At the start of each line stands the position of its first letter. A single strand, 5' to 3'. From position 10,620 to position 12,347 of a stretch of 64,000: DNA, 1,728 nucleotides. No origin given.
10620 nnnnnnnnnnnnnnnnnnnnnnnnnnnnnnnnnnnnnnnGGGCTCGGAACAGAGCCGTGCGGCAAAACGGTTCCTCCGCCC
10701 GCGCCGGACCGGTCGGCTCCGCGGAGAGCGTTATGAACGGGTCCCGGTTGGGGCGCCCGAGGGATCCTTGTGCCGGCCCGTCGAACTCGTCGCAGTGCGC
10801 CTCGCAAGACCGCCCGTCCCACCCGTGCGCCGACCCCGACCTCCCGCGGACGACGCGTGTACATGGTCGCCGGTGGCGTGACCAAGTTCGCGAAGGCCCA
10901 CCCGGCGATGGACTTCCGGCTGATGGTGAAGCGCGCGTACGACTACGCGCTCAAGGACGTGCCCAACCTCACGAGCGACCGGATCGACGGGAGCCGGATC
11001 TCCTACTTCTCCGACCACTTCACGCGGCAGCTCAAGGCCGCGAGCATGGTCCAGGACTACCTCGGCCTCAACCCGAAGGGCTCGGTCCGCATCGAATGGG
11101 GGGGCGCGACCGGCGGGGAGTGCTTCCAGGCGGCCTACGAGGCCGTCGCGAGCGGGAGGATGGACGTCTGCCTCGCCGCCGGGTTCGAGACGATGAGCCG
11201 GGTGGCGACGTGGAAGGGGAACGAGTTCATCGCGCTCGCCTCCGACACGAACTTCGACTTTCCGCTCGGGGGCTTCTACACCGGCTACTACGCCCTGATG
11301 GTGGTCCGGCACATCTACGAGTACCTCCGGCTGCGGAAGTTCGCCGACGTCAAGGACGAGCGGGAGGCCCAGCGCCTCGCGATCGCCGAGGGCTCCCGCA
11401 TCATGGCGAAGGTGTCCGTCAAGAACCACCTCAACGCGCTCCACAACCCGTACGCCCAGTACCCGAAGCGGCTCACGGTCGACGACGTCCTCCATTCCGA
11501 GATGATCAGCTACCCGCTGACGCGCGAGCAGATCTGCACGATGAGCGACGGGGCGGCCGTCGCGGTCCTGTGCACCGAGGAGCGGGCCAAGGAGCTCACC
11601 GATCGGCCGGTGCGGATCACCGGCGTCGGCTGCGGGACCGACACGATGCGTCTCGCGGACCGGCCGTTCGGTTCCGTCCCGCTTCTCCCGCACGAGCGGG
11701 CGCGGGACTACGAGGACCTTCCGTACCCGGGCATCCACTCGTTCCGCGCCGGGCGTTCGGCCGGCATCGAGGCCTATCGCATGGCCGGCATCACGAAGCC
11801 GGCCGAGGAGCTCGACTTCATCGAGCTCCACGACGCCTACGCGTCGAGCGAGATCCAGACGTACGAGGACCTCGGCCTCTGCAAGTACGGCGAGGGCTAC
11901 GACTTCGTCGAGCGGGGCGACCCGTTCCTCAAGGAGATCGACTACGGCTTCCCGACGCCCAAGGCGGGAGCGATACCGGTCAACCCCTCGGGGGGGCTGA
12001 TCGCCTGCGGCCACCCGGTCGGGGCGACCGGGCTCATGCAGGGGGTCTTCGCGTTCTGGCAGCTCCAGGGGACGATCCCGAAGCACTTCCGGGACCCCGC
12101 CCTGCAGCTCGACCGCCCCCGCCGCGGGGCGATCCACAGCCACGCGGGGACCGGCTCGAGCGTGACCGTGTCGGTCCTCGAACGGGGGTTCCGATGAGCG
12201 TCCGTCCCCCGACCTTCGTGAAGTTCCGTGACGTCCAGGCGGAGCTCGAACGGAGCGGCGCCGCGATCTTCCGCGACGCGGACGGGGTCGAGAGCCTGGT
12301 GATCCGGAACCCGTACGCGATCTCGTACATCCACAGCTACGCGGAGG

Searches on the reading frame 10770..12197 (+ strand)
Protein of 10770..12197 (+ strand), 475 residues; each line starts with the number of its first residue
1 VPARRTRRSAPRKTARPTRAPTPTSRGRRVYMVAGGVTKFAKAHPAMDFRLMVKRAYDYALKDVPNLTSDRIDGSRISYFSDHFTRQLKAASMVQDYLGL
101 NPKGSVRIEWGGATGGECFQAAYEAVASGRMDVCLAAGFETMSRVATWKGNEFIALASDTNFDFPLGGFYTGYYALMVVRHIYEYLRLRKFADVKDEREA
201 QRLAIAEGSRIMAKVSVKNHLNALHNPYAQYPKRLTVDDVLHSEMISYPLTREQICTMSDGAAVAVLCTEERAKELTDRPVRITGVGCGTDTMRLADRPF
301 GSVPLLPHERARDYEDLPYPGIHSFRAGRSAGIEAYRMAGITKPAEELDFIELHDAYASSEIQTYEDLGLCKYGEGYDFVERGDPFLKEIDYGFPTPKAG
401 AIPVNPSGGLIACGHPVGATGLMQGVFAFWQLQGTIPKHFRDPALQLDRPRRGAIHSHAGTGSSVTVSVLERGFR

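Call 102: search_protein_families(library=ncbifam, proteins=[window:10770-12197:+], max_evalue=0.001)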
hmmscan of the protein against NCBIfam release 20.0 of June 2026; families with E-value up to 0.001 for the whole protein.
window:10770-12197:+ (475 aa): 36 families (the best 25 are shown)
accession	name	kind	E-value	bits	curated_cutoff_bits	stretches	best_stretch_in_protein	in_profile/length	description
NF004982.0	PRK06365.1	equivalog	1.9e-189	630.2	695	1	25-471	13-427/430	thiolase domain-containing protein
NF004720.0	PRK06064.1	subfamily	4e-81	272.8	420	2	28-298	2-251/389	thiolase domain-containing protein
NF053570.1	AcCoTHIOL_METTL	equivalog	1.4e-58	198.6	600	2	29-298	3-249/385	acetyl-CoA acetyltransferase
NF004810.0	PRK06157.1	equivalog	8.9e-55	186.4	403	1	28-463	7-386/400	acetyl-CoA acetyltransferase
NF009228.0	PRK12578.1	subfamily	9.5e-55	185.8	485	2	28-298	3-252/387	thiolase domain-containing protein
NF006102.0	PRK08256.1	subfamily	6.3e-52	177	436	2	28-294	3-252/394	lipid-transfer protein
NF005704.0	PRK07516.1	subfamily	9.4e-49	166.4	412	1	29-472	3-387/389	thiolase domain-containing protein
NF004721.0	PRK06065.1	equivalog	4.3e-45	154.2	455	1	28-438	10-364/393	thiolase domain-containing protein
NF006180.0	PRK08313.1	subfamily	1.2e-41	142.9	514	1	28-458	4-370/389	thiolase domain-containing protein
NF004811.0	PRK06158.1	subfamily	4.2e-37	128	421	1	26-470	7-378/384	acetyl-CoA acetyltransferase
NF053628.1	BnzsclthlBbsBGT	equivalog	2.5e-36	125.3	750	1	28-444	5-359/389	benzoylsuccinyl-CoA thiolase subunit BbsB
NF004722.0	PRK06066.1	equivalog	1.4e-35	123.1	516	1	211-439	163-358/385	thiolase domain-containing protein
NF004715.0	PRK06059.1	equivalog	1.3e-32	113.3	424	1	112-436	85-370/399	lipid-transfer protein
NF006010.0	PRK08142.1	subfamily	1.1e-30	106.7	462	2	60-288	36-240/388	thiolase domain-containing protein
NF004936.0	PRK06289.1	equivalog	1.4e-30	106.4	375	1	29-429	4-366/405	acetyl-CoA acetyltransferase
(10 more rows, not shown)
